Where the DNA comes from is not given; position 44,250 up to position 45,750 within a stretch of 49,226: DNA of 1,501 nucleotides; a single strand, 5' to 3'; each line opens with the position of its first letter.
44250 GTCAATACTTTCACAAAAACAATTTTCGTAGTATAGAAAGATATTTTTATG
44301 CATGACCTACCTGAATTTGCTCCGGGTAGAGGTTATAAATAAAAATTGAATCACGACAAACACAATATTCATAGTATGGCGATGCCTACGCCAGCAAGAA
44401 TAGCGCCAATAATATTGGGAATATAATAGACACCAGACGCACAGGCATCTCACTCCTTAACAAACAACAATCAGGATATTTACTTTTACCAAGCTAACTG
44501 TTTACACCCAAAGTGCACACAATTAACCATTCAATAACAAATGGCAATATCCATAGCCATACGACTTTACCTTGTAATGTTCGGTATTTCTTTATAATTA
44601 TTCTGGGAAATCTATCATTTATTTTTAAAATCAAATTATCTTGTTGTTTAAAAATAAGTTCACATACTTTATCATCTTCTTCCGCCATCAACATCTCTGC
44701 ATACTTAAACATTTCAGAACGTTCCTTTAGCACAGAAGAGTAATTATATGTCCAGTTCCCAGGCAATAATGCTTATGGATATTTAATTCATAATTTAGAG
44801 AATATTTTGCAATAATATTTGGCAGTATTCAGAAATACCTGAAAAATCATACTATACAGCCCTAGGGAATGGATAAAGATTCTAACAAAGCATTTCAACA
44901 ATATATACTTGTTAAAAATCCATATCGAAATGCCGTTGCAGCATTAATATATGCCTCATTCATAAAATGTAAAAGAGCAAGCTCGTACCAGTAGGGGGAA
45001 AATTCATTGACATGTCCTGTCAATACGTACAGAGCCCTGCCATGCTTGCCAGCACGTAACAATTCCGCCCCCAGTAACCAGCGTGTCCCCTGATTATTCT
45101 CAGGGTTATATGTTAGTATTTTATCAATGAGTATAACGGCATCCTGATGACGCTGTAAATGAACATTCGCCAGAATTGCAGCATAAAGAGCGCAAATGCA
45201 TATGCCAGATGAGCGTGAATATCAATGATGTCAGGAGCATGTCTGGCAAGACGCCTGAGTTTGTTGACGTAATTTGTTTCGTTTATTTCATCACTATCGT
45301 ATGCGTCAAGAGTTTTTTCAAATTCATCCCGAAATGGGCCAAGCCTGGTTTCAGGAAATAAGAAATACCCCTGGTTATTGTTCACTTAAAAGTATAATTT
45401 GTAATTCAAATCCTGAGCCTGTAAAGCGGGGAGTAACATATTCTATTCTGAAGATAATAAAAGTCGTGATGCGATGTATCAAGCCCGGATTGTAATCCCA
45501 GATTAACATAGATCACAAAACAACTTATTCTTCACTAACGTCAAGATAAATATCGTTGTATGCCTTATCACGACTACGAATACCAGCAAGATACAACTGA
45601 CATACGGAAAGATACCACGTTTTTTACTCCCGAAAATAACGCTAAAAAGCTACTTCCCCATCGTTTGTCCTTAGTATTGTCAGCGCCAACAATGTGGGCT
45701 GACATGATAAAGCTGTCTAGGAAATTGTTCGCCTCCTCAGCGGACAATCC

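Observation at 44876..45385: Second frameshifted hypothetical gene in an AT-rich stretch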

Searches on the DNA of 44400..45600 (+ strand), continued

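Call 27: get_annotated_region(hit=H37, flank=1500)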
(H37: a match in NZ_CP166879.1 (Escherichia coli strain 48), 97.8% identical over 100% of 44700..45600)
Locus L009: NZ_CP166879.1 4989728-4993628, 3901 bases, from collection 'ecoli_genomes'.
description: Escherichia coli strain 48 chromosome 1, complete sequence
organism: Escherichia coli strain 48 (NCBI taxid 562)
replicon: chromosome; assembly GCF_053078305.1
host: -; source: Fecal sample from a deer; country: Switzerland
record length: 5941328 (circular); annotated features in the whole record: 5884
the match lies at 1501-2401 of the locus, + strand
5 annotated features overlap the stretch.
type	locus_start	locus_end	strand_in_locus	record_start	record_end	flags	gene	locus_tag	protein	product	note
CDS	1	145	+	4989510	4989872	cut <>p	-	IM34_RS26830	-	DDE-type integrase/transposase/recombinase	frameshifted; internal stop; incomplete; partial in the middle of a contig; missing N-terminus and C-terminus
CDS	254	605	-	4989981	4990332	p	-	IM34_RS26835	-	hypothetical protein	frameshifted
CDS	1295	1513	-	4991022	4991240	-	-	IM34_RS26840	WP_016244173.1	hypothetical protein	-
CDS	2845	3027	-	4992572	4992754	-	-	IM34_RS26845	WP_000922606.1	hypothetical protein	-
CDS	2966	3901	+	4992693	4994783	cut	iha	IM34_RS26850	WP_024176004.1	bifunctional siderophore receptor/adhesin Iha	-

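Call 28: get_annotated_region(hit=H39, flank=1500)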
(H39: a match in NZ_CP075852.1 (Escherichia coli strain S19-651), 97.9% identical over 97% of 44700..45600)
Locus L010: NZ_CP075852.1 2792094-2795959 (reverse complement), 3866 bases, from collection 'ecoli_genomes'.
description: Escherichia coli strain S19-651 chromosome, complete genome
organism: Escherichia coli strain S19-651 (NCBI taxid 562)
replicon: chromosome; assembly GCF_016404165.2
host: Homo sapiens; source: stool; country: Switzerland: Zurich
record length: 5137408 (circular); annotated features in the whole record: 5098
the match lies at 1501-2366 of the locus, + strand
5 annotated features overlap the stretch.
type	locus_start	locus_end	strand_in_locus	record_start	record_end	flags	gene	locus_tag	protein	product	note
CDS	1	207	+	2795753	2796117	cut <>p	-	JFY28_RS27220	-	DDE-type integrase/transposase/recombinase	frameshifted; incomplete; partial in the middle of a contig; missing N-terminus and C-terminus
CDS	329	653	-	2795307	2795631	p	-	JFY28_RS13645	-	hypothetical protein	frameshifted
CDS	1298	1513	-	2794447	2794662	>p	-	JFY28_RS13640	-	hypothetical protein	incomplete; partial in the middle of a contig; missing C-terminus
CDS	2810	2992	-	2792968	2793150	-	-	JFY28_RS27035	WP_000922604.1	hypothetical protein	-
CDS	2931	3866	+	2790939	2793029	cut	iha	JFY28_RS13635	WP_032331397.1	bifunctional siderophore receptor/adhesin Iha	-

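Call 29: get_annotated_region(hit=H40, flank=1500)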
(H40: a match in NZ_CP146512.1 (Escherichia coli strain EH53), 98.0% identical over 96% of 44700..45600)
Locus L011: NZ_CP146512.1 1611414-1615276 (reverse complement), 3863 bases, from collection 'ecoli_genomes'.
description: Escherichia coli strain EH53 chromosome, complete genome
organism: Escherichia coli strain EH53 (NCBI taxid 562)
replicon: chromosome; assembly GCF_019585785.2
host: Homo sapiens; source: feces; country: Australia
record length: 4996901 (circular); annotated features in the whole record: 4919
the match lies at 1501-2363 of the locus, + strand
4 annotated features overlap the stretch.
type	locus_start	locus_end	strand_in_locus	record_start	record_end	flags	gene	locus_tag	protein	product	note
CDS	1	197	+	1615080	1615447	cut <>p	-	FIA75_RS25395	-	DDE-type integrase/transposase/recombinase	frameshifted; incomplete; partial in the middle of a contig; missing N-terminus and C-terminus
CDS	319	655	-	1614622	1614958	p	-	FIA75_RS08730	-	hypothetical protein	frameshifted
CDS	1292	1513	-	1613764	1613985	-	-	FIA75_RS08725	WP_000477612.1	hypothetical protein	-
CDS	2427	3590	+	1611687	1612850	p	-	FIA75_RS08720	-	IS3-like element IS3 family transposase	frameshifted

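Call 39: search_rna_families(sources=[L004, L005], threshold=evalue, max_evalue=0.01)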
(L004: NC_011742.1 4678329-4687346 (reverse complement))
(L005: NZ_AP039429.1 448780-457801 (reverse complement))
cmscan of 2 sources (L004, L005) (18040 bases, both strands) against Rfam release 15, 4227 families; matches with E-value up to 0.01: 3.
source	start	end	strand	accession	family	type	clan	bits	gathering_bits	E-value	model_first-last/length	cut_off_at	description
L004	2223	2295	+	RF00005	tRNA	Gene; tRNA;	CL00001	68.3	29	2.5e-13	1-71/71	no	tRNA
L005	2145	2217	+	RF00005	tRNA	Gene; tRNA;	CL00001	68.3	29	2.5e-13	1-71/71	no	tRNA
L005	7029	7168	-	RF02003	group-II-D1D4-4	Intron;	CL00102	67.2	49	4.1e-13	1-138/138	no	Group II catalytic intron D1-D4-4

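Call 45: search_dna_similar(query=window:45215-45274:-, collection=ecoli_genomes, mode=near, max_rows=12, rows=spread)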
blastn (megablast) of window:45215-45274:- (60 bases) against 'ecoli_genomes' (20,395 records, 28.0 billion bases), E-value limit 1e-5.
Records with a match: 696; places in all: 714; records where one place covers at least 80% of the query: 695.
Genomes with a match: 695 of 5426; with a place that covers at least 80% of the query: 694. Places per genome that has any: lowest 1, median 1, highest 2. On chromosomes: 713 places; on plasmids: 1.
Best place of each record, by identity: >=99% 11; 95-99% 685.
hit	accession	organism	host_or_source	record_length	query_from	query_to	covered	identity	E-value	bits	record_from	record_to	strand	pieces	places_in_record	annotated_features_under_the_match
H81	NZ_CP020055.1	Escherichia coli strain AR_0069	missing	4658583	1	60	100%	100.0%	2e-22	111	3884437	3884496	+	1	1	none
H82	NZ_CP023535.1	Escherichia coli strain FDAARGOS_403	Homo sapiens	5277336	1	60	100%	98.3%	8e-21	106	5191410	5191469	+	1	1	none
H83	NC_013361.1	Escherichia coli O26:H11 str. 11368 strain 11368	-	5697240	1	60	100%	98.3%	8e-21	106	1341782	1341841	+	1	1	none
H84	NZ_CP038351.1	Escherichia coli O157:H7 strain F8798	missing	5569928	1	60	100%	98.3%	8e-21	106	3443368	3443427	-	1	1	none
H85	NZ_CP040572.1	Escherichia coli O157:H7 strain ECP17-46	Homo sapiens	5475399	1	60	100%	98.3%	8e-21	106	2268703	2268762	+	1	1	none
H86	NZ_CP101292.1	Escherichia coli strain 2003-3014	Homo sapiens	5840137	1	60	100%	98.3%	8e-21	106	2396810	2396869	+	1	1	none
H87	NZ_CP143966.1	Escherichia coli strain PNUSAE147324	missing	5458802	1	60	100%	98.3%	8e-21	106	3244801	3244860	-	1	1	none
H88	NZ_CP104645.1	Escherichia coli strain PNUSAE019785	missing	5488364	1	60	100%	98.3%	8e-21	106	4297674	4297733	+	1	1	none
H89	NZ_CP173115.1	Escherichia coli strain STEC799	Homo sapiens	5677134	1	60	100%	98.3%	8e-21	106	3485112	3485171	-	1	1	none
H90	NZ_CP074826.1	Escherichia coli strain 7_26_9A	bovine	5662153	1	60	100%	98.3%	8e-21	106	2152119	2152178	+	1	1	none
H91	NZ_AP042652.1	Escherichia coli strain OkiPb01708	bovine feces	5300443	1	60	100%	98.3%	8e-21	106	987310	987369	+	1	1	none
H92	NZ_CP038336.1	Escherichia coli O157:H7 strain LSU61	Deer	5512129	1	36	60%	97.2%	2e-7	62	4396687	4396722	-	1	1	none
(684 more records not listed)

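Call 46: search_dna_similar(query=L010:1938-2007:-, collection=ecoli_genomes, mode=near, max_rows=12, rows=best)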
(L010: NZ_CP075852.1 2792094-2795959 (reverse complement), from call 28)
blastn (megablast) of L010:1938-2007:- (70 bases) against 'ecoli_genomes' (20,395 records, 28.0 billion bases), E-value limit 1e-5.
Records with a match: 696; places in all: 714; records where one place covers at least 80% of the query: 651.
Genomes with a match: 695 of 5426; with a place that covers at least 80% of the query: 650. Places per genome that has any: lowest 1, median 1, highest 2. On chromosomes: 713 places; on plasmids: 1.
Best place of each record, by identity: >=99% 658; 95-99% 38.
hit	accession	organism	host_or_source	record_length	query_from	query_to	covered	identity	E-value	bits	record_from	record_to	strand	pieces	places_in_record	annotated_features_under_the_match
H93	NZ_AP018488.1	Escherichia coli O157:H7 strain PV15-279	Homo sapiens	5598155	1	70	100%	100.0%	4e-10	143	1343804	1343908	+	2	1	none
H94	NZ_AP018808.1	Escherichia coli strain E2865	Bos taurus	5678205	1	70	100%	100.0%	4e-10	143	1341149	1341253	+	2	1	none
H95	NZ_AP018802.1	Escherichia coli strain E2863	Bos taurus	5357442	1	70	100%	100.0%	4e-10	143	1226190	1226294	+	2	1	none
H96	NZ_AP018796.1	Escherichia coli strain E2855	Bos taurus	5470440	1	70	100%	100.0%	4e-10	143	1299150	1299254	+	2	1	none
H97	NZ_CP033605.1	Escherichia coli O157:H7 strain TR01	Cattle carcass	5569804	1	70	100%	100.0%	4e-10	143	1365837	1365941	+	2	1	none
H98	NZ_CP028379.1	Escherichia coli O145 str. RM9872 strain RM9872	Bos taurus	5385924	1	70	100%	100.0%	4e-10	143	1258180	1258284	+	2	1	none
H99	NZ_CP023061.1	Escherichia coli strain FORC_069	Homo sapiens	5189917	1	70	100%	100.0%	4e-10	143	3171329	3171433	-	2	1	none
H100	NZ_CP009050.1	Escherichia coli NCCP15648 strain NCCP15648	stool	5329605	1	70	100%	100.0%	4e-10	143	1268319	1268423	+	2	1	none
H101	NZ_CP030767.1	Escherichia coli strain 2017C-4109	missing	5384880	1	70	100%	100.0%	4e-10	143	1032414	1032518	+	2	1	none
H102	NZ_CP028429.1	Escherichia coli strain RM9131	Bos taurus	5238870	1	70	100%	100.0%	4e-10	143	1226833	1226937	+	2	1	none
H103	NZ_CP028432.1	Escherichia coli strain RM9975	Corvus brachyrhynchos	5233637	1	70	100%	100.0%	4e-10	143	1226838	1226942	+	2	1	none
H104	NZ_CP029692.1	Escherichia coli strain SD134209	Homo sapiens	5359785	1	70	100%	100.0%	4e-10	143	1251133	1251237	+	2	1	none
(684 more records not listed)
